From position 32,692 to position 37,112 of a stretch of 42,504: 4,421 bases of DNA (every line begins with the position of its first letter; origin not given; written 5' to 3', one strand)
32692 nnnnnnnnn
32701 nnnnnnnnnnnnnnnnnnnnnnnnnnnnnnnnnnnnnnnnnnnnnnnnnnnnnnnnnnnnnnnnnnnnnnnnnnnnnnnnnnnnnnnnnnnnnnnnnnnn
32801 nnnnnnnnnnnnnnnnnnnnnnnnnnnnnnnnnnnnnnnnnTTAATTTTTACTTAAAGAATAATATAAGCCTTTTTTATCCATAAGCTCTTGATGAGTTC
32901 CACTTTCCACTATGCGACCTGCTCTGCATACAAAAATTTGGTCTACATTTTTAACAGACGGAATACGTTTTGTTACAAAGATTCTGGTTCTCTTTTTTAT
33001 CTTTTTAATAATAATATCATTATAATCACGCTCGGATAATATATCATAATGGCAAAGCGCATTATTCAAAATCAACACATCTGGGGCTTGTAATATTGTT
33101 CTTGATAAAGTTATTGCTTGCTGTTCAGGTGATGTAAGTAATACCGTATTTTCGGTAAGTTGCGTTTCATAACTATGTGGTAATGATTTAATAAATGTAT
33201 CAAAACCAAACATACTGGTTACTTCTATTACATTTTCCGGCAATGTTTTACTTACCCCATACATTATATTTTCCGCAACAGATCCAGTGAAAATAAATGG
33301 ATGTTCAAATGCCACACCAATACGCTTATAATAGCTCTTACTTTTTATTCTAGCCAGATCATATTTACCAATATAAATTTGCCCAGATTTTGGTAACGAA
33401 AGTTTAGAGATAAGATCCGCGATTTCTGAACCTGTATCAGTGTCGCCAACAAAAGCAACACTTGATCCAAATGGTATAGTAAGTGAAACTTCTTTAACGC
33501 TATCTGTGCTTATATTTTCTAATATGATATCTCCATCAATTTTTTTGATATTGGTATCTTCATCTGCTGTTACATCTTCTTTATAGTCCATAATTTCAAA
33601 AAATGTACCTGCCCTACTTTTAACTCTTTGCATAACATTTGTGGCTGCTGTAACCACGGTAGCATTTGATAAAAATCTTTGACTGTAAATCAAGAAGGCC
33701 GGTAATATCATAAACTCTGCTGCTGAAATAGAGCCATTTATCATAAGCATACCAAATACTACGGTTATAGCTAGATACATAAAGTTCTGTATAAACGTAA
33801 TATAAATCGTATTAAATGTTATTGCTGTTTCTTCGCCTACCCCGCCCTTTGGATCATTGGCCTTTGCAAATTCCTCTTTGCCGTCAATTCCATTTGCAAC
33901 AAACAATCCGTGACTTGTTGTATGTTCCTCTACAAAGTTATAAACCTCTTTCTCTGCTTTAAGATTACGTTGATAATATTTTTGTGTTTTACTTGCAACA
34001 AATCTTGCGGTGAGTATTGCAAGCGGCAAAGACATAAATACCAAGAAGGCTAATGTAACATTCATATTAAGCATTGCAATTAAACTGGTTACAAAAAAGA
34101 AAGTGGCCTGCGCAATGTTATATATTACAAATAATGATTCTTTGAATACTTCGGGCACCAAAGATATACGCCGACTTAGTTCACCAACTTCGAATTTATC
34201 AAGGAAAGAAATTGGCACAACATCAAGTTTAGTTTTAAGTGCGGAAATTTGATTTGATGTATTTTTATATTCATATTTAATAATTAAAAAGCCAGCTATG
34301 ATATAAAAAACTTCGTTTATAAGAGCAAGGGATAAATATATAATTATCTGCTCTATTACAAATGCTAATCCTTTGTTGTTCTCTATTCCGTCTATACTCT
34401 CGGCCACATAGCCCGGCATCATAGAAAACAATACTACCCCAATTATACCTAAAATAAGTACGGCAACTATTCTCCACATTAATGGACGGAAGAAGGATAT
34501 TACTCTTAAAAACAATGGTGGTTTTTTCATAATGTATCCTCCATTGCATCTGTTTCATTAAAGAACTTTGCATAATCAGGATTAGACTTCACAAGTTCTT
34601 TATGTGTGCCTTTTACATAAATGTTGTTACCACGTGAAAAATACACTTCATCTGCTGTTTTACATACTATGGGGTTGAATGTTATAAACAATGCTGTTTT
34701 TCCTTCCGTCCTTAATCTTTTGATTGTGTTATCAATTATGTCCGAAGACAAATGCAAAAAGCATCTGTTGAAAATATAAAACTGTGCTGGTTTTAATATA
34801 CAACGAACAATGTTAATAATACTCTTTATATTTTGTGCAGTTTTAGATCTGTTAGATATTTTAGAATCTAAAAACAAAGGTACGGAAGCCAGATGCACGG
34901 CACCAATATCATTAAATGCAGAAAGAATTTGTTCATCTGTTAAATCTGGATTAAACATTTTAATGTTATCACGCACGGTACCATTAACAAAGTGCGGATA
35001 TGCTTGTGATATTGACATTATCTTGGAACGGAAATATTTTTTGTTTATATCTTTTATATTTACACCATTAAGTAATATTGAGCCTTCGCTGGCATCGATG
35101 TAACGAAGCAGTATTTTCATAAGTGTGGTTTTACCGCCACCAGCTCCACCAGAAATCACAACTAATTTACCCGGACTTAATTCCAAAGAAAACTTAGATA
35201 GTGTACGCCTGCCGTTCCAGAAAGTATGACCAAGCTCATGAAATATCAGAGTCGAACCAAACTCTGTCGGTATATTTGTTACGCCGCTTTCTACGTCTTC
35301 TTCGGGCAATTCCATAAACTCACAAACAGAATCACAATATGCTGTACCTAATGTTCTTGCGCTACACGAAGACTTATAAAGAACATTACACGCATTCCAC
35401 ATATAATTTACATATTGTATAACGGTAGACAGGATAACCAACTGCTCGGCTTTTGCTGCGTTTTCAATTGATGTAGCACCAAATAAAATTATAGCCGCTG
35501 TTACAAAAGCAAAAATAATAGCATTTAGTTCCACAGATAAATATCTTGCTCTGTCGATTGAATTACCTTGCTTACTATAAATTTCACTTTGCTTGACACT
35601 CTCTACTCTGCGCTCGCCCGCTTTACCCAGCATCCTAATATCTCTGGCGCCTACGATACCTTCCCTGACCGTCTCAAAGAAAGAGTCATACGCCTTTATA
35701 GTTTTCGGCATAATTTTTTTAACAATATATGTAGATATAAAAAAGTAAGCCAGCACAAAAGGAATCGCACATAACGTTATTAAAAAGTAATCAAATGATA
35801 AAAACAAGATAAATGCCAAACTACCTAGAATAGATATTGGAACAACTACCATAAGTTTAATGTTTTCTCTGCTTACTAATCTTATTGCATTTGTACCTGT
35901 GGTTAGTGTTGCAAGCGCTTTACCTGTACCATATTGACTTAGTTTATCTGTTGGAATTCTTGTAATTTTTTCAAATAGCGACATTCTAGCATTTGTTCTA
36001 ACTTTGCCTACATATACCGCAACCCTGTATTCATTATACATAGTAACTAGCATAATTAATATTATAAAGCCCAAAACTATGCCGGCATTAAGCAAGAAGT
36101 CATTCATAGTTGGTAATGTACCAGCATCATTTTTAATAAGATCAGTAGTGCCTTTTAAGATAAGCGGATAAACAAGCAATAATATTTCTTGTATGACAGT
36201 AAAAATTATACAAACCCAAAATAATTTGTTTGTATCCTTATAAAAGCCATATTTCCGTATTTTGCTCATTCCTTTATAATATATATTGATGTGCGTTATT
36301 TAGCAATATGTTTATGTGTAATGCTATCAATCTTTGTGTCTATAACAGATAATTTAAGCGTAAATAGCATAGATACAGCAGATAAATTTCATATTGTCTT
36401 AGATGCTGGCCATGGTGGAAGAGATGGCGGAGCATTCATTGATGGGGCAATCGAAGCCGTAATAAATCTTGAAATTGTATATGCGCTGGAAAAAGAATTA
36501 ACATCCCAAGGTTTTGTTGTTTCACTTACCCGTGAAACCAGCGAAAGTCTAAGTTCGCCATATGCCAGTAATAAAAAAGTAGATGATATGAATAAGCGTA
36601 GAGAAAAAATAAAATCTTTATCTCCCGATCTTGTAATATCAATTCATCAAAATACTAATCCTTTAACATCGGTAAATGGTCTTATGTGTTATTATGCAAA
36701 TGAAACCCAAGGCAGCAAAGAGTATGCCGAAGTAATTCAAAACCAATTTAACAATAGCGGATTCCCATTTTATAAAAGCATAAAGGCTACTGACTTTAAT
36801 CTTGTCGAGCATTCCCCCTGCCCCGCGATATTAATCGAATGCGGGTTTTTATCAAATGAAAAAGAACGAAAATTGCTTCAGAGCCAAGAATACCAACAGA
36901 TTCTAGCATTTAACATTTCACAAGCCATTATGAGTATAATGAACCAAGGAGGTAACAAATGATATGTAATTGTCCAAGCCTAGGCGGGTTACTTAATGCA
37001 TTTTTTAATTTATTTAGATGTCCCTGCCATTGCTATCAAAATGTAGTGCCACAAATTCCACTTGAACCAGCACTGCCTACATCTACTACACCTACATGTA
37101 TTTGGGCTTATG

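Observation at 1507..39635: Genes that head transcription units have a -35/-10 ending 5-8 nt before the start codon and no SD, predicting pervasive leaderless mRNAs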

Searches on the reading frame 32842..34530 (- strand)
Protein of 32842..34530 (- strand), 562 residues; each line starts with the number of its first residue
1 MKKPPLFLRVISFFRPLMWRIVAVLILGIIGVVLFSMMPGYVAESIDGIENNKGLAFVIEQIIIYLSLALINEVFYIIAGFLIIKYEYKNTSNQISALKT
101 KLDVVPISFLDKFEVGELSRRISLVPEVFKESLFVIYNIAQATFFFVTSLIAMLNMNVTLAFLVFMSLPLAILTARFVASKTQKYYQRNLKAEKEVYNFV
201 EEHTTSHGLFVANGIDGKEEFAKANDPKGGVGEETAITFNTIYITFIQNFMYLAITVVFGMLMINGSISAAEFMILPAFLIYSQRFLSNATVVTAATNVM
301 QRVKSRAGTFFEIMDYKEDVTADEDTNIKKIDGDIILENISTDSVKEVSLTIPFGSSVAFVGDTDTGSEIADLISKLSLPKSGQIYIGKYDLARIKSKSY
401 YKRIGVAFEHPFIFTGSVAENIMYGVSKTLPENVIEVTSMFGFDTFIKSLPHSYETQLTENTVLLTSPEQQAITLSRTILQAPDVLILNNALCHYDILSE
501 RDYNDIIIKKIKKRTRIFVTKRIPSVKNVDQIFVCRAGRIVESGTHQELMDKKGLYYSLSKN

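Call 13: search_protein_families(library=pfam, proteins=[window:32842-34530:-])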
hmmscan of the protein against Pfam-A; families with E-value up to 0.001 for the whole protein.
window:32842-34530:- (562 aa): 2 families
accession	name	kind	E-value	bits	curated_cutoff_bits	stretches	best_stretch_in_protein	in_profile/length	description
PF00664.28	ABC_membrane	-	1.9e-11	44.6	28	1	22-203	2-186/274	ABC transporter transmembrane region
PF00005.33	ABC_tran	-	4.6e-10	40.7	25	1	346-490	2-134/137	ABC transporter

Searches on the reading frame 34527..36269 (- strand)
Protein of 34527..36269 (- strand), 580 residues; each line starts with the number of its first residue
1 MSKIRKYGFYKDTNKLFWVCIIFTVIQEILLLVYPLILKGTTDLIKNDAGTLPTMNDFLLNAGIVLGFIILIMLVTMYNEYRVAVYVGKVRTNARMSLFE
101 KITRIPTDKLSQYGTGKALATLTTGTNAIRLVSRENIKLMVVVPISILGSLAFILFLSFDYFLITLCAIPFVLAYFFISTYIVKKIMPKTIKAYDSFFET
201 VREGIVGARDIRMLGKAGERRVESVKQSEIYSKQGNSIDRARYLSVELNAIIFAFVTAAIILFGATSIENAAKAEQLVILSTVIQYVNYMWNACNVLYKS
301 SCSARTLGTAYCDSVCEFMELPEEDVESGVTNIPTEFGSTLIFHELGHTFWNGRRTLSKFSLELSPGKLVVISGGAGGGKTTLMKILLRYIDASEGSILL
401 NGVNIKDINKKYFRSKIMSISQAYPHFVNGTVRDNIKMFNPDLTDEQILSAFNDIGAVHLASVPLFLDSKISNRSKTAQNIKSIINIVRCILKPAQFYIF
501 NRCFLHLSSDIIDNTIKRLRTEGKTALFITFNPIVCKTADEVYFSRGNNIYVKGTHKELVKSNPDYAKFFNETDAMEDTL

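Call 13: search_protein_families(library=pfam, proteins=[window:34527-36269:-])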
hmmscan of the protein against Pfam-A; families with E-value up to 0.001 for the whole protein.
window:34527-36269:- (580 aa): 2 families
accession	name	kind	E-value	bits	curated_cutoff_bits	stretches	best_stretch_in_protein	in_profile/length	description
PF00664.28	ABC_membrane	-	9.2e-20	71.9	28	1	18-287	2-270/274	ABC transporter transmembrane region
PF00005.33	ABC_tran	-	8.2e-16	59.3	25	1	358-499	2-131/137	ABC transporter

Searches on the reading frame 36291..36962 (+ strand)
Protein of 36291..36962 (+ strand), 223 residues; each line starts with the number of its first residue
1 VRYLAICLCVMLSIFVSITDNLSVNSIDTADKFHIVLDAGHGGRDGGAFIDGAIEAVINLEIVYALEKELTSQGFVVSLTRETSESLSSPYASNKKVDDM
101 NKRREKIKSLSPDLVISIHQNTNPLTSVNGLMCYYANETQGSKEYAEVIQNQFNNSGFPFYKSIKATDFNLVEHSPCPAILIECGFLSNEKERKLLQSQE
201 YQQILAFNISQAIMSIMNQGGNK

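Call 13: search_protein_families(library=pfam, proteins=[window:36291-36962:+])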
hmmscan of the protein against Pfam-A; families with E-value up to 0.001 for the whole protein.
window:36291-36962:+ (223 aa): 1 family
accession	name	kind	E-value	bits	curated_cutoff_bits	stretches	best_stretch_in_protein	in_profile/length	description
PF01520.23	Amidase_3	-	3.4e-40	138.4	27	1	35-213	1-172/174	N-acetylmuramoyl-L-alanine amidase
